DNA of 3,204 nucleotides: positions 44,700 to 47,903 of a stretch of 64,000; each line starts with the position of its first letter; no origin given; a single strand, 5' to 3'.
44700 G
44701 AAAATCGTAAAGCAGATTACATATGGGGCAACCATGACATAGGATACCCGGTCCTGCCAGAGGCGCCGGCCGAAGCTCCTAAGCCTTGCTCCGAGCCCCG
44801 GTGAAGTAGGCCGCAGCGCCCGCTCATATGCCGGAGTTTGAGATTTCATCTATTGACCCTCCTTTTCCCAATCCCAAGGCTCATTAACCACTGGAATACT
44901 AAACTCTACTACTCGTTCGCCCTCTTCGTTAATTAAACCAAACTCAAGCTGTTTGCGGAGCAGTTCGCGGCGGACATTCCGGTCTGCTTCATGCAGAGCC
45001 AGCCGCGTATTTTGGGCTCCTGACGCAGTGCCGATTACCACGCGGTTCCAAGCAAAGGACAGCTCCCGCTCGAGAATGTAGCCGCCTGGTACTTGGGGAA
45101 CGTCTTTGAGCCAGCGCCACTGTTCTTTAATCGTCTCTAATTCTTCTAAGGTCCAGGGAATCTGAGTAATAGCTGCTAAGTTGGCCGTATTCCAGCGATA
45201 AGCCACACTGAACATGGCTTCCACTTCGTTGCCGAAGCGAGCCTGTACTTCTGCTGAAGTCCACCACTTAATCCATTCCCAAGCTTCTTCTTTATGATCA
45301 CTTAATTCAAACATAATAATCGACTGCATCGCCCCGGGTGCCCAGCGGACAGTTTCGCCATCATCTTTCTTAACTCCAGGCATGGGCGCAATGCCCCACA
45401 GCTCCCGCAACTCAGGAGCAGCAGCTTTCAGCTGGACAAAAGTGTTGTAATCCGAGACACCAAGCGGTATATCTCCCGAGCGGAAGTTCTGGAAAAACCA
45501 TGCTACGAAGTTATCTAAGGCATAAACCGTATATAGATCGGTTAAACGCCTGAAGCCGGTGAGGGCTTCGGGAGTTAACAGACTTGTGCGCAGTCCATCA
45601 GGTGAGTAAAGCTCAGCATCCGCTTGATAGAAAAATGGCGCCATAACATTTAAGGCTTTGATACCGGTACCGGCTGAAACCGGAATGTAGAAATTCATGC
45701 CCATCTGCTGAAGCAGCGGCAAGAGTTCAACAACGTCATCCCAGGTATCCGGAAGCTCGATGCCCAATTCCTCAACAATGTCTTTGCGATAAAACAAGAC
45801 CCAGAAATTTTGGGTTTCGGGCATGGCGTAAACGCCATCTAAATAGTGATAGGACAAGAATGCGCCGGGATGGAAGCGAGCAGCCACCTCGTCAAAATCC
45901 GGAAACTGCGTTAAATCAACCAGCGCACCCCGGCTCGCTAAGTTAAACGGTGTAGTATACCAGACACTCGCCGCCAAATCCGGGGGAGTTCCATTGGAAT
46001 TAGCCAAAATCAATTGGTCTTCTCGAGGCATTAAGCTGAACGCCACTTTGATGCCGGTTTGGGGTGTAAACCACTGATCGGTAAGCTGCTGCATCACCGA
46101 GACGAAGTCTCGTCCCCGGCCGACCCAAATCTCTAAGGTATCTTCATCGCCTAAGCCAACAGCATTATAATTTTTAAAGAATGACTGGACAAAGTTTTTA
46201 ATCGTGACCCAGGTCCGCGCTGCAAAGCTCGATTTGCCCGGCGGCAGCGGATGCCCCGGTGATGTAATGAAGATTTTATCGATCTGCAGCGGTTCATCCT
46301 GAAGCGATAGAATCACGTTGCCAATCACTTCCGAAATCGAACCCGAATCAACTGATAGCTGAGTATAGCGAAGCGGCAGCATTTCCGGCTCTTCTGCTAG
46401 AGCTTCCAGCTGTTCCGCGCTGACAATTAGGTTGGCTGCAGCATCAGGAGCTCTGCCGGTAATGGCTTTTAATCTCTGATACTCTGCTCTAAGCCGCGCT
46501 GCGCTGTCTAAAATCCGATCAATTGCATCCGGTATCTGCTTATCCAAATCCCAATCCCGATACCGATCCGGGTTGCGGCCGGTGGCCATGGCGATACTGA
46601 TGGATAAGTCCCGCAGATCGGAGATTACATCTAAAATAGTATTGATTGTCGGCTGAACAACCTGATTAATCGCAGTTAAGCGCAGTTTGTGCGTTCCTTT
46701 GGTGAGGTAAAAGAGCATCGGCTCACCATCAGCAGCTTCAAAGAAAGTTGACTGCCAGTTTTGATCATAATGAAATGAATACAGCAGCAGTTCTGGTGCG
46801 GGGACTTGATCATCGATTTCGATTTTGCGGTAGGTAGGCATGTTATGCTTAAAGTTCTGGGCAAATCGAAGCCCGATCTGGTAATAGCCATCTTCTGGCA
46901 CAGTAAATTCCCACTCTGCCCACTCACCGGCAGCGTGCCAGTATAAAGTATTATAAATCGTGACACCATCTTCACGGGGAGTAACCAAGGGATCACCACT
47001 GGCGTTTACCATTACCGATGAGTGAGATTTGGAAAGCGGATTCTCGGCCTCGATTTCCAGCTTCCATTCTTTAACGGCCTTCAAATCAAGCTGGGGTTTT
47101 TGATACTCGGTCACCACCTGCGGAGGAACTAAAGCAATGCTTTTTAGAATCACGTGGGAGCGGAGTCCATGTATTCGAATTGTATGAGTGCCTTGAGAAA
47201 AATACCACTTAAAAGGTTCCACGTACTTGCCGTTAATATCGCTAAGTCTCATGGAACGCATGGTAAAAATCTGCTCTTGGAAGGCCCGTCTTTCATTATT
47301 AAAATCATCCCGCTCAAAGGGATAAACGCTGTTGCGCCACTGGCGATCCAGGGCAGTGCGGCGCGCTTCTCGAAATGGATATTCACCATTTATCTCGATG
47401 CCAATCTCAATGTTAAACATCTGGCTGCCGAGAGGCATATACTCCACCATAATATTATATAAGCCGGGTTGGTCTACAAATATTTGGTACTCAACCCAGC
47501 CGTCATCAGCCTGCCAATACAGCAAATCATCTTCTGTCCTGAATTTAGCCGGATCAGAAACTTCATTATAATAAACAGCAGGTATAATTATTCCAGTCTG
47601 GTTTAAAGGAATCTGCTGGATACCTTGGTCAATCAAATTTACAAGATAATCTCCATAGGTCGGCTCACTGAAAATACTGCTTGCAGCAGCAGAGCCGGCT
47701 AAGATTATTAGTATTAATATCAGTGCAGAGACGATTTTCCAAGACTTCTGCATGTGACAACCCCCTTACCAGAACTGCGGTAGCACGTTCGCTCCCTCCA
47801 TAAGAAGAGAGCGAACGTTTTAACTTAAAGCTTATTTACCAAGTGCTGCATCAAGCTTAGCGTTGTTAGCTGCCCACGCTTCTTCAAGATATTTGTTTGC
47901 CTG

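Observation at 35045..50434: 15-kb translationally coupled operon between eno and secG: LacI, 2 SBPs, 2 permease pairs, NHL-Yip1 protein, large secreted unknown, GH51, Cys-rich protein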

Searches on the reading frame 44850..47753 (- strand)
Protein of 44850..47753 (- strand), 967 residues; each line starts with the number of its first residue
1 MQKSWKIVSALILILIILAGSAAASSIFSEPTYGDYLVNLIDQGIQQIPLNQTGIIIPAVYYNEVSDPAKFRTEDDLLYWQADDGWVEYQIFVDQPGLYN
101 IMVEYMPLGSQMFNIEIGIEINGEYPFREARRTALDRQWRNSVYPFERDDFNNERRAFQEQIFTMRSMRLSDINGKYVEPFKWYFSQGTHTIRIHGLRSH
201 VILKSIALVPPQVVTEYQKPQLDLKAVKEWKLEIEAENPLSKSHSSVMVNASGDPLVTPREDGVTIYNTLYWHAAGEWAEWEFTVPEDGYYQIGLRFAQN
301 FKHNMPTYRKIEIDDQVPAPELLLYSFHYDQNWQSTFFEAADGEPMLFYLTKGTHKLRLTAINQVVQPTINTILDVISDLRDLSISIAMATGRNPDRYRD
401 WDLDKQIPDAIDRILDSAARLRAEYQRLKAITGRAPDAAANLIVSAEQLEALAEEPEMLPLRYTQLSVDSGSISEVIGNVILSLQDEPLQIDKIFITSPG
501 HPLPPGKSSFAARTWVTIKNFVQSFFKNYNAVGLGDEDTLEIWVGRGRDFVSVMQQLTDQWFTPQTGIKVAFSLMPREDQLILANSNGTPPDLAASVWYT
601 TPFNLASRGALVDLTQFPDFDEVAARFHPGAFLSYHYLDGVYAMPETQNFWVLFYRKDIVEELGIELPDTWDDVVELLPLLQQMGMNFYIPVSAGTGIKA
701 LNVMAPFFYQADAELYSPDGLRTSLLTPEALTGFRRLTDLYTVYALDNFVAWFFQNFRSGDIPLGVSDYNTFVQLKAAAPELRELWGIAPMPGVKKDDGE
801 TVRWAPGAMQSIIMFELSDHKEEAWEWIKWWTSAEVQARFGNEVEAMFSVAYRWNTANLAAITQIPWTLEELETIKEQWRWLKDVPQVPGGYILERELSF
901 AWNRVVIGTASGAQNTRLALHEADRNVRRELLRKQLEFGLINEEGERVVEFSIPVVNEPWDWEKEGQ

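Call 4: search_protein_families(library=pfam, proteins=[window:44850-47753:-], max_evalue=0.01)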
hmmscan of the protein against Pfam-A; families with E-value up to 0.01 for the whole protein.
window:44850-47753:- (967 aa): 2 families
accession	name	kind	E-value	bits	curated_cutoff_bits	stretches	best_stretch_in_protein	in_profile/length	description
PF01547.30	SBP_bac_1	-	1.8e-23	84.4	26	1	565-838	21-307/307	Bacterial extracellular solute-binding protein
PF13416.11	SBP_bac_8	-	4.2e-18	66.6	27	1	562-840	6-252/279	Bacterial extracellular solute-binding protein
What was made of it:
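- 44850..47753 (-): Long SBP, 967 aa. Cassette gene 1. Its parts are an N-terminal TM anchor, two homologous CBM6/35-like beta-sandwiches, a helical bundle and a CUT1 SBP domain. Pfam finds the SBP domain at aa 562-840 (call 4).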

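Call 5: search_protein_families(library=ncbifam, proteins=[window:44850-47753:-], max_evalue=0.01)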
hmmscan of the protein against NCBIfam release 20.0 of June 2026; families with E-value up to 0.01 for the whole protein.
window:44850-47753:- (967 aa): 2 families
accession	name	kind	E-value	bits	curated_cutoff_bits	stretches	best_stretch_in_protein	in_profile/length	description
TIGR03851.1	chitin_NgcE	equivalog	4.7e-06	25.8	399.65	1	529-689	31-201/450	N-acetylglucosamine/diacetylchitobiose ABC transporter substrate-binding protein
TIGR03850.1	bind_CPR_0540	equivalog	0.0011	17.7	299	1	637-678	146-188/437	carbohydrate ABC transporter substrate-binding protein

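Call 39: find_homologous_proteins(query=window:44850-47753:-, max_evalue=1e-10)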
Query window:44850-47753:- (967 aa): 616 proteins with E <= 1e-10 among 8000 candidates; the best 120 are listed.
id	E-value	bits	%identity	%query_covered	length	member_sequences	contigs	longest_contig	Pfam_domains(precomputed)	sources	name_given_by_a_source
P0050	0.0e+0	2234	100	100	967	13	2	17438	PF13416.12,PF01547.31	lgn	-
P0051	0.0e+0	1820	80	100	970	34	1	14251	PF13416.12,PF01547.31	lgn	-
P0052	0.0e+0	1781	78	100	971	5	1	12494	PF13416.12,PF01547.31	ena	-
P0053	0.0e+0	1772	79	97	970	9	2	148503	PF13416.12,PF01547.31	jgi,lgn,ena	-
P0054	0.0e+0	1683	75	98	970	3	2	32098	PF13416.12,PF01547.31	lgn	-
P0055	0.0e+0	1682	75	98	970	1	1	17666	PF13416.12,PF01547.31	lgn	-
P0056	0.0e+0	1674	73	100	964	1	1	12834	PF13416.12,PF01547.31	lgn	-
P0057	0.0e+0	1623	71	100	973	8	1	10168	PF13416.12,PF01547.31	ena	-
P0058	0.0e+0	1508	67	100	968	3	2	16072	PF13416.12,PF01547.31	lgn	-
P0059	0.0e+0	1482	67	99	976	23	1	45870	PF13416.12,PF01547.31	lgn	-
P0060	0.0e+0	1314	61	95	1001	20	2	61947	PF13416.12,PF01547.31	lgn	-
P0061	0.0e+0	1308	80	72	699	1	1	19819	PF13416.12,PF01547.31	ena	-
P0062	0.0e+0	1307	60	97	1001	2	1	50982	PF13416.12,PF01547.31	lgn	-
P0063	0.0e+0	1304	60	98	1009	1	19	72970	PF13416.12,PF01547.31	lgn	-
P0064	0.0e+0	1285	71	81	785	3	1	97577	PF13416.12,PF01547.31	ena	-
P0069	7.2e-148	513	32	92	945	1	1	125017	PF13416.12,PF16990.12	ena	-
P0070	1.3e-146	509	32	95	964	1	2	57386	PF13416.12,PF16990.12,PF01547.31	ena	-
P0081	3.6e-140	487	30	91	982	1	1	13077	PF16990.12,PF01547.31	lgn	-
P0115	7.8e-136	473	31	89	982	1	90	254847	PF13416.12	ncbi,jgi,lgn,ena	-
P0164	1.7e-135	472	30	89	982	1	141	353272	PF13416.12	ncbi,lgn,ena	-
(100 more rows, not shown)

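Call 51: list_cluster_members(proteins=[P0164, P0115, P0010])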
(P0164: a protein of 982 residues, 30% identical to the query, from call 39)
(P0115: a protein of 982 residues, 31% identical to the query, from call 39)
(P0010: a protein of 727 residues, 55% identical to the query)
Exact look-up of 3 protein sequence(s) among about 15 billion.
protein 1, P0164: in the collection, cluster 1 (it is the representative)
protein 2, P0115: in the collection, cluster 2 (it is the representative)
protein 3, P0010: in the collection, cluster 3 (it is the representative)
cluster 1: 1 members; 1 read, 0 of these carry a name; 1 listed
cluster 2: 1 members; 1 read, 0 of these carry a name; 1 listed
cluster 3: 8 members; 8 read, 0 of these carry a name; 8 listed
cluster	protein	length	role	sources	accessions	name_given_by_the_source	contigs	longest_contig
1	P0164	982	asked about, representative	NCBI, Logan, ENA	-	-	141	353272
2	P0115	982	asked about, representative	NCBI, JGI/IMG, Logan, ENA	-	-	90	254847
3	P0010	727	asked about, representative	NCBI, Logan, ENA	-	-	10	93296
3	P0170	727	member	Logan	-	-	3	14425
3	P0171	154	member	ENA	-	-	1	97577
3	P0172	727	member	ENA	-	-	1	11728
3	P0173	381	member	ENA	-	-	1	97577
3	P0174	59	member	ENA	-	-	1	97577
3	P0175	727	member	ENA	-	-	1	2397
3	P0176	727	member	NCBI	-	-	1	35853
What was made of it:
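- Tried and rejected: No names or accessions were on record (call 51).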

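Call 52: find_encoding_contigs(protein=P0164, flank=10000, max_places=2)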
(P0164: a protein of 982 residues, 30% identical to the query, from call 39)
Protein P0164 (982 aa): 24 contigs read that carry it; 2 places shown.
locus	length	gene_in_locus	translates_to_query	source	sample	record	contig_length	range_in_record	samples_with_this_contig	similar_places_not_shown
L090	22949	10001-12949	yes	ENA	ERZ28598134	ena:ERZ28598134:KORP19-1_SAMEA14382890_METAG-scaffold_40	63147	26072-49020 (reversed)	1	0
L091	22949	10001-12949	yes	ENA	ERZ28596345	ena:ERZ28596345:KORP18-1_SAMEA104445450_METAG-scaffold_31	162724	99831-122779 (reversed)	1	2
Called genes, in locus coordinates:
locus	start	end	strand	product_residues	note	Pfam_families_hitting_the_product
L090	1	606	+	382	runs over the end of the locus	PF01270:Glyco_hydro_8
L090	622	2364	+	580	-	PF00657:Lipase_GDSL (faint), PF13472:Lipase_GDSL_2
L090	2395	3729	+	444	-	PF00331:Glyco_hydro_10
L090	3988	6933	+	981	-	PF15979:Glyco_hydro_115, PF17829:GH115_C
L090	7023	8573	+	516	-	PF04616:Glyco_hydro_43, PF17851:GH43_C2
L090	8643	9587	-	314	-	PF02311:AraC_binding (weak), PF00165:HTH_AraC, PF12833:HTH_18, PF00165:HTH_AraC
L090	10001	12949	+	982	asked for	PF13416:SBP_bac_8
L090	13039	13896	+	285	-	PF00528:BPD_transp_1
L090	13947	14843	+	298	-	PF00528:BPD_transp_1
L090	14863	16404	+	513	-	PF01436:NHL (weak)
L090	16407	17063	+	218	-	PF04893:Yip1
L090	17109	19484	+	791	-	PF18952:DUF5696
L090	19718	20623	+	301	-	PF00528:BPD_transp_1 (weak)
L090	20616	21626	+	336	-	PF00528:BPD_transp_1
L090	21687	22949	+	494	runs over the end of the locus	PF01547:SBP_bac_1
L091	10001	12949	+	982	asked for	PF13416:SBP_bac_8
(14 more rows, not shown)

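Call 65: search_solved_structures(query=A3, max_evalue=0.001)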
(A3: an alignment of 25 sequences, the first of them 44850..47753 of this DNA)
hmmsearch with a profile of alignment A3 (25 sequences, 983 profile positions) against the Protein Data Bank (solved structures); distinct sequences matched with E-value up to 0.001: 66 (the best 60 are shown).
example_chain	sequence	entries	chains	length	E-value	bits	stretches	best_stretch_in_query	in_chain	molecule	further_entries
5ysb_A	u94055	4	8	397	7.5e-29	103.3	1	561-876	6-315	Lin1841 protein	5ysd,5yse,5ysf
5ci5_A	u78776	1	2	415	3.9e-19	71.2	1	563-868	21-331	Extracellular solute-binding protein family 1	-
7x0i_A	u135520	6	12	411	3.3e-17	64.8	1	588-870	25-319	CbpB | CpbB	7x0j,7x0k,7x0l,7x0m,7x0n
6h0h_A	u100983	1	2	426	8.2e-15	56.8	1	587-859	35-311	Probable solute binding protein of ABC transporter system for sugars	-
6q5g_A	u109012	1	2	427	8.3e-15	56.8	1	587-859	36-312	Sugar ABC transporter substrate-binding protein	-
5f7v_A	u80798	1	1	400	5.2e-14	54.2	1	580-767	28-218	Lmo0181 protein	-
4r9f_A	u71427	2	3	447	2e-13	52.3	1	606-710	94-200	MBP1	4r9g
4qrz_A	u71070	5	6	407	6.2e-13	50.6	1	591-767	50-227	ABC-TYPE SUGAR TRANSPORTER | ABC transporter, substrate binding protein (Sugar)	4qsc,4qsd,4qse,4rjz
2hfb_A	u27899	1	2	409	7.3e-13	50.4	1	580-713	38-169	Sugar ABC transporter, sugar-binding protein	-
6pql_A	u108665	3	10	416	8.1e-13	50.2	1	582-713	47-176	ABC transporter sugar-binding protein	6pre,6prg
2hq0_A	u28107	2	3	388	9e-13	50.1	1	591-713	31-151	Sugar ABC transporter, sugar-binding protein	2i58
2heu_A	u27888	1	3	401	9.4e-13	50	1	591-713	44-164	Sugar ABC transporter, sugar-binding protein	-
3uor_A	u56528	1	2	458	1.9e-12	49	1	580-870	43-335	ABC transporter sugar binding protein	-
2gha_A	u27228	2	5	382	7.8e-12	47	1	567-768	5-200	maltose ABC transporter, periplasmic maltose-binding protein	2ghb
6dtu_A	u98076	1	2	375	1.1e-11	46.5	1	567-768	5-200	maltose-binding protein MalE1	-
5x7g_A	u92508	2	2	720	3.7e-09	38.1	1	296-395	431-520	Cycloisomaltooligosaccharide glucanotransferase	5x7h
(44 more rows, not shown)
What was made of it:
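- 44850..47753 (-): The SBP domain is closest to Lin1841, E 7.5e-29 (call 65).
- Closest known: Lin1841, the sophoro-oligosaccharide-binding protein of Listeria innocua. Same: It is the closest solved relative of the SBP domain of the long SBP (E 7.5e-29, call 65).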

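Call 66: predict_structure(alignment_id=A3)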
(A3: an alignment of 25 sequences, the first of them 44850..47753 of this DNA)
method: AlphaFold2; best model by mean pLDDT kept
length: 967 residues; sequences in the alignment: 25
mean_pLDDT: 84.4   pTM: 0.76
mean pLDDT of the five models: 84.4, 83.9, 83.6, 82.9, 81.9
residues with pLDDT >= 90: 385; 70-90: 480; 50-70: 83; < 50: 19
segments of 3 or more residues with pLDDT < 50: 20-26, 263-269
pLDDT, mean of each block of 10 residues (from residue 1): 69 71 49 87 85 87 92 92 89 92 89 82 90 87 73 69 91 88 94 89 94 86 76 85 72 63 48 80 92 91 88 92 91 90 91 94 89 84 78 65 81 92 92 83 90 83 70 76 83 90 84 78 70 77 86 87 91 85 83 92 90 96 92 91 93 89 87 91 82 69 91 91 92 93 78 71 87 77 82 90 90 94 96 92 79 87 81 90 91 90 77 78 92 90 88 88 62
secondary structure, 60 per line:
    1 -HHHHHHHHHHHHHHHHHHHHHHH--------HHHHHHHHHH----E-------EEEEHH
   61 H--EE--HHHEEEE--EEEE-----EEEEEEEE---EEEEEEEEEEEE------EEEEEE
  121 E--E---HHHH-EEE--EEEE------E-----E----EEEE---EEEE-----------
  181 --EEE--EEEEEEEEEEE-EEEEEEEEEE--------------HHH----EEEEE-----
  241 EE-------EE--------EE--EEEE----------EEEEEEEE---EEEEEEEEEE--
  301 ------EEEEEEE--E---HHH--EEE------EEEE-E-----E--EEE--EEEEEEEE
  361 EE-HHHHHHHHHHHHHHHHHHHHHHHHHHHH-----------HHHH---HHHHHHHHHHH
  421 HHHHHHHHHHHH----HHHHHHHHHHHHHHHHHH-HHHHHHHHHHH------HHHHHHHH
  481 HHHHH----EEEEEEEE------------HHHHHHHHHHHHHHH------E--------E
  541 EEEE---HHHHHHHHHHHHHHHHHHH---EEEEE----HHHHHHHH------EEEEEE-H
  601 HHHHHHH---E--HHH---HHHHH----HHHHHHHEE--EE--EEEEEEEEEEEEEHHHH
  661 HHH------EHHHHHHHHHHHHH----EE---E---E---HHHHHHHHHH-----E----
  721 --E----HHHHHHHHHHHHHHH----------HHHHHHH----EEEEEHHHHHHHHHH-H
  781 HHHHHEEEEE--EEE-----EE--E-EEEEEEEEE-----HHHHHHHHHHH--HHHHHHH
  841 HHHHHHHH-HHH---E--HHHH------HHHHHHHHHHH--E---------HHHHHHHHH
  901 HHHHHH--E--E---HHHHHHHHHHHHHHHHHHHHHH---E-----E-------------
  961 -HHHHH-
elements in order (helices of 4 or more, strands of 3 or more residues): H2-24 H33-42 E55-58 E71-74 E77-80 E86-93 E97-108 E115-121 H128-131 E133-135 E138-141 E159-162 E166-169 E183-185 E188-198 E200-209 E231-235 E264-267 E278-285 E289-298 E307-313 E325-327 E334-337 E348-350 E353-362 H364-391 H403-406 H410-432 H437-454 H456-466 H473-485 E490-497 H510-524 E540-544 H548-566 E570-574 H579-586 E593-598 H600-607 H620-624 H629-635 E644-656 H657-663 H671-683 H701-710 H728-742 H753-759 E764-768 H769-778 H780-785 E786-790 E793-795 E807-815 H821-831 H834-848 H859-862 H869-879 H892-906 H916-937 H962-966
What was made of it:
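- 44850..47753 (-): The AF2 model has pLDDT 84 (call 66).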

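Call 71: fold_search(model_id=the predicted structure, library=pdb)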
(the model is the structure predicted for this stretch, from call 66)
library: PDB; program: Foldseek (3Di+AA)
matches with E <= 10: 1576; with E <= 0.001: 1035
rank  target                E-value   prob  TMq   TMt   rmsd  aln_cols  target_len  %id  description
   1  5ci5_B                5.0e-19  1.00  0.31  0.68   6.2       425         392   20  Crystal Structure of an ABC transporter Solute Binding Protein from Thermotoga Lettingae TMO (Tlet_1705, TARGET EFI-51 (released 2015-07-22)
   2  5ci5_A                1.5e-18  1.00  0.31  0.67   6.3       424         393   20  Crystal Structure of an ABC transporter Solute Binding Protein from Thermotoga Lettingae TMO (Tlet_1705, TARGET EFI-51 (released 2015-07-22)
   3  9xf5_A                1.7e-17  1.00  0.31  0.73   5.8       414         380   20  Cycloisomaltooligosaccharide binding protein in complex with cycloisomaltooctaose (released 2026-03-25)
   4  7x0i_B                7.5e-17  1.00  0.34  0.75   5.1       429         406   19  Crystal structure of sugar binding protein CbpB from Clostridium thermocellum (released 2022-09-14)
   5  7x0j_B                1.4e-16  1.00  0.33  0.73   4.6       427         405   19  Crystal structure of sugar binding protein CbpB complexed wtih cellobiose from Clostridium thermocellum (released 2022-09-14)
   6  3uor_A                1.8e-16  1.00  0.35  0.79   4.2       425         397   20  The structure of the sugar-binding protein MalE from the phytopathogen Xanthomonas citri (released 2011-12-14)
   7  9xfu_A                1.8e-16  1.00  0.33  0.75   4.7       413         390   20  Cycloisomaltooligosaccharide binding protein in complex with isomaltoheptaose (released 2026-03-25)
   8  28qm_A                3.1e-16  1.00  0.34  0.83   3.4       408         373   17  MBP bound to distal DARPin (AHIR dodecamer scaffold system) (released 2026-02-25)
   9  3iot_A                3.7e-16  1.00  0.34  0.81   3.5       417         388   17  Huntingtin amino-terminal region with 17 Gln residues - crystal C92-b (released 2009-09-29)
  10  3k01                  3.9e-16  1.00  0.34  0.81   4.6       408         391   18  Crystal structures of the GacH receptor of Streptomyces glaucescens GLA.O in the unliganded form and in complex with aca (released 2010-02-16)
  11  3uor_B                5.3e-16  1.00  0.35  0.80   3.8       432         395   20  The structure of the sugar-binding protein MalE from the phytopathogen Xanthomonas citri (released 2011-12-14)
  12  3iot_B                6.4e-16  1.00  0.35  0.79   3.5       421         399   17  Huntingtin amino-terminal region with 17 Gln residues - crystal C92-b (released 2009-09-29)
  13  4bla_C                6.7e-16  1.00  0.34  0.45   3.1       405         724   16  Crystal structure of full-length human Suppressor of fused (SUFU) mutant lacking a regulatory subdomain (crystal form  (released 2013-11-27)
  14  7x0m_B                7.0e-16  1.00  0.33  0.73   4.5       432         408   18  Crystal structure of sugar binding protein CbpB complexed wtih cellopentaose from Clostridium thermocellum (released 2022-09-14)
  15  8dei_A                7.8e-16  1.00  0.34  0.67   4.3       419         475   17  Structure of the Cac1 KER domain (released 2023-07-05)
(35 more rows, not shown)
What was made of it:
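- On CUT1-type ABC carbohydrate importer: The SBP domain of the long SBP is closest to solved oligosaccharide binders (calls 65, 71).
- Tried and rejected: SBP and MBP hits dominated (call 71).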
